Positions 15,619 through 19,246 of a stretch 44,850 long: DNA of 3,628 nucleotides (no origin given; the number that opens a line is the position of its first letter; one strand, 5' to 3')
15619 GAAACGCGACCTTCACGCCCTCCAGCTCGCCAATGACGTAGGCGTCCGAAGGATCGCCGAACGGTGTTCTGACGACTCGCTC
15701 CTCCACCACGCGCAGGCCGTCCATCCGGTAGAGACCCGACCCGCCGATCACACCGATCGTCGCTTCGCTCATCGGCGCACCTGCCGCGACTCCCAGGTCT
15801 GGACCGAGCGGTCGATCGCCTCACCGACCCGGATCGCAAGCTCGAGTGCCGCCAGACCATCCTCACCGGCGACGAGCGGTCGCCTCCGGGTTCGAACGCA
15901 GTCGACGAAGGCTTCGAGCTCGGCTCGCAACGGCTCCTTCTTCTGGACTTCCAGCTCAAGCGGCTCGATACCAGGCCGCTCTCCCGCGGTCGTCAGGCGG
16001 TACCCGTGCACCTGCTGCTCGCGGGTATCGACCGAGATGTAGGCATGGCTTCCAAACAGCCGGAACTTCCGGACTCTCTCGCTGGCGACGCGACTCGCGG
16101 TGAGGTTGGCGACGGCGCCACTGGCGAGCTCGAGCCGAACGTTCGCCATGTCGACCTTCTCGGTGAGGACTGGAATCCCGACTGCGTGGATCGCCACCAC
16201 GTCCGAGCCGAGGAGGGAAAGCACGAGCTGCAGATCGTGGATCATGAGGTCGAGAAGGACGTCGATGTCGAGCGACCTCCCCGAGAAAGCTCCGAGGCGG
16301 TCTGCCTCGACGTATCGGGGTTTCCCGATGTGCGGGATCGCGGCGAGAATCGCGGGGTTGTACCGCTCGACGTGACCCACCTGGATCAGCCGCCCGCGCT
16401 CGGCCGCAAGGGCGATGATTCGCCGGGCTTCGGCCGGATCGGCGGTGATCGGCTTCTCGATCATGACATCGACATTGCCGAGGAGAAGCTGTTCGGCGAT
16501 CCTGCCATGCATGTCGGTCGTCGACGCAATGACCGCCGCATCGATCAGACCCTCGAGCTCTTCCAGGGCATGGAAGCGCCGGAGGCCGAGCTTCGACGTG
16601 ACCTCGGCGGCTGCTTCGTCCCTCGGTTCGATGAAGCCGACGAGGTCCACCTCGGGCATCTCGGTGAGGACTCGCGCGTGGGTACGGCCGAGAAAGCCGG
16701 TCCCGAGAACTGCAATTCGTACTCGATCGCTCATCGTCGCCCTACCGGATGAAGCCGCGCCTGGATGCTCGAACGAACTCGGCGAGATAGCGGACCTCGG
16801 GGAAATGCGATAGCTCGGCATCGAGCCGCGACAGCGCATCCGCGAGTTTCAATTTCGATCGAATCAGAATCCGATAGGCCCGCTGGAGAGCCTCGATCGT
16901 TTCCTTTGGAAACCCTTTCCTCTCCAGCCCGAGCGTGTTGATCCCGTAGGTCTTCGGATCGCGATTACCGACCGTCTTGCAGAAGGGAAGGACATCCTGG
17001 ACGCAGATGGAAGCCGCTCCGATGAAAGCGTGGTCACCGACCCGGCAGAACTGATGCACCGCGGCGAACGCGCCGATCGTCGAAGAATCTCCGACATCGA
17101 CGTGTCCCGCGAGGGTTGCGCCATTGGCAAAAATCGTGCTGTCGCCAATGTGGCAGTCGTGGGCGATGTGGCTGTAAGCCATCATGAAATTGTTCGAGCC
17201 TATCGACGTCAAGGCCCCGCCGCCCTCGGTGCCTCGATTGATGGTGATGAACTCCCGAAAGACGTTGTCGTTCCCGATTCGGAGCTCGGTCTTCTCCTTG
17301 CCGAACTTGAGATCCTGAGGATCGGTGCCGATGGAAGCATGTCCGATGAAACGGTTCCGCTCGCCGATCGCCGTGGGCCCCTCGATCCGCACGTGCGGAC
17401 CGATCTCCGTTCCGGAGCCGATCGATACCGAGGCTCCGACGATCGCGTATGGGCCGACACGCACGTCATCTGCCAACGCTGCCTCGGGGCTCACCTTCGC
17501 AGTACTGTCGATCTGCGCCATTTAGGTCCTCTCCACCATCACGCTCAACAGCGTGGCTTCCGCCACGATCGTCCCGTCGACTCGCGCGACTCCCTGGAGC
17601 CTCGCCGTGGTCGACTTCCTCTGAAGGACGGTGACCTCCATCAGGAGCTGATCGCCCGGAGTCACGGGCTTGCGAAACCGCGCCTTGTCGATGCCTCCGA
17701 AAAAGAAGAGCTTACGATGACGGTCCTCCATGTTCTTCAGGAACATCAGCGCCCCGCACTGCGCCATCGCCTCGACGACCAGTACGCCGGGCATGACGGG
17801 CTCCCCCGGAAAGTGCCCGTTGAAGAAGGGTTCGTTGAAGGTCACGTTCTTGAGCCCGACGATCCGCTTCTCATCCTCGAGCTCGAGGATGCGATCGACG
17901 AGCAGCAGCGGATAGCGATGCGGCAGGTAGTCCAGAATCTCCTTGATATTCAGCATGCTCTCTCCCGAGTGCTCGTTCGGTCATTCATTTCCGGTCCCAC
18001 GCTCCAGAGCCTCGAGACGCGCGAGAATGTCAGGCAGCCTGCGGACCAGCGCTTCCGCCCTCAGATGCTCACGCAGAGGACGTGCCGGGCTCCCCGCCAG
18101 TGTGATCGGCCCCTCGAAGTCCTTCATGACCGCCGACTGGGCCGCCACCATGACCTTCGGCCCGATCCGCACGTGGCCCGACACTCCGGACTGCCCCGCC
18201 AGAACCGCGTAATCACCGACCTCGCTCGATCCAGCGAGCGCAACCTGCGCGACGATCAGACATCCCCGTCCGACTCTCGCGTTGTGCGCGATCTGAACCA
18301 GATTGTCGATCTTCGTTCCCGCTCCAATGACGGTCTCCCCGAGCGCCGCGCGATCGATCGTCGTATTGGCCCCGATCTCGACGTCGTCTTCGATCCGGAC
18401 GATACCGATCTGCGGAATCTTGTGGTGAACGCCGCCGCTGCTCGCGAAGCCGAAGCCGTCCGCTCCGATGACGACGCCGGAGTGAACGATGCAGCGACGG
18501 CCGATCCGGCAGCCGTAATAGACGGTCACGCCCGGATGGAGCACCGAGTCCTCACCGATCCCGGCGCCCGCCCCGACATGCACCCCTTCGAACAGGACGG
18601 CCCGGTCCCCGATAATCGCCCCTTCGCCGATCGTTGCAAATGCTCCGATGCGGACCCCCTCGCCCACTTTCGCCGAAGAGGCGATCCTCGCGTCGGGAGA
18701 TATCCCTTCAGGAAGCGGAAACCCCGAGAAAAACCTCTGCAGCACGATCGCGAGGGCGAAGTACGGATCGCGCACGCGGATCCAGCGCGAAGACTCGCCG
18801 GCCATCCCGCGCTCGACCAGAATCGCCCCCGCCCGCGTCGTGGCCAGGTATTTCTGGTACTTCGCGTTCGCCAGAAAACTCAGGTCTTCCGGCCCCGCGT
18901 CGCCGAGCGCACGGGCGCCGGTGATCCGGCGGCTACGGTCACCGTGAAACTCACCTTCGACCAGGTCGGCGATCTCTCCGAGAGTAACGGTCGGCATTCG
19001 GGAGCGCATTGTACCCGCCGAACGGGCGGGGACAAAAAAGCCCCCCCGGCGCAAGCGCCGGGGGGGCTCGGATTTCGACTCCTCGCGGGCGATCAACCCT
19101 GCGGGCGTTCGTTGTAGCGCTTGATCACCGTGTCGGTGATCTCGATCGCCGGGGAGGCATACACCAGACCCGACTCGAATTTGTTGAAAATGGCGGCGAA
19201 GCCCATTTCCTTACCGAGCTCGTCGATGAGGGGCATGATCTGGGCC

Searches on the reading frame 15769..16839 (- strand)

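Call 71: search_protein_families(library=pfam, proteins=[window:15769-16839:-], max_evalue=0.00001)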
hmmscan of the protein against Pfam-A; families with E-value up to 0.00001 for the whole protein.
window:15769-16839:- (356 aa): 3 families
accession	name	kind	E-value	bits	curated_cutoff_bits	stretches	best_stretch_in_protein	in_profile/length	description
PF01408.29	GFO_IDH_MocA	-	4.8e-24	85.8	24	1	40-156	1-120/120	Oxidoreductase family, NAD-binding Rossmann fold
PF22725.1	GFO_IDH_MocA_C3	-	3.3e-11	43.7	27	1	191-268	42-123/124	GFO/IDH/MocA C-terminal domain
PF02894.22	GFO_IDH_MocA_C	-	4.9e-09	36.7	22.9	1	194-341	42-209/218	Oxidoreductase family, C-terminal alpha/beta domain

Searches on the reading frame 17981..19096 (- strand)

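Call 70: search_protein_families(library=pfam, proteins=[window:17981-19096:-], max_evalue=0.00001)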
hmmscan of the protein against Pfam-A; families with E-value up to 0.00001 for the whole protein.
window:17981-19096:- (371 aa): 5 families
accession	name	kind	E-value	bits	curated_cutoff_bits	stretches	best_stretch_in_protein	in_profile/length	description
PF00132.30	Hexapep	-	1.9e-28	97.4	27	3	178-211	2-35/36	Bacterial transferase hexapeptide (six repeats)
PF04613.19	LpxD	-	6.1e-19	68.1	30.8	1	56-120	2-69/70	UDP-3-O-[3-hydroxymyristoyl] glucosamine N-acyltransferase, LpxD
PF25084.1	LbH_EIF2B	-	5.8e-13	49.2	54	1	134-212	26-101/105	EIF2B subunit epsilon LbH domain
PF14602.12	Hexapep_2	-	2.2e-06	27.7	27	0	143-174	3-32/34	Hexapeptide repeat of succinyl-transferase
PF24894.1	Hexapep_GlmU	-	6.1e-06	26.7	23.3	0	158-211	23-78/104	GlmU-like, C-terminal hexapeptide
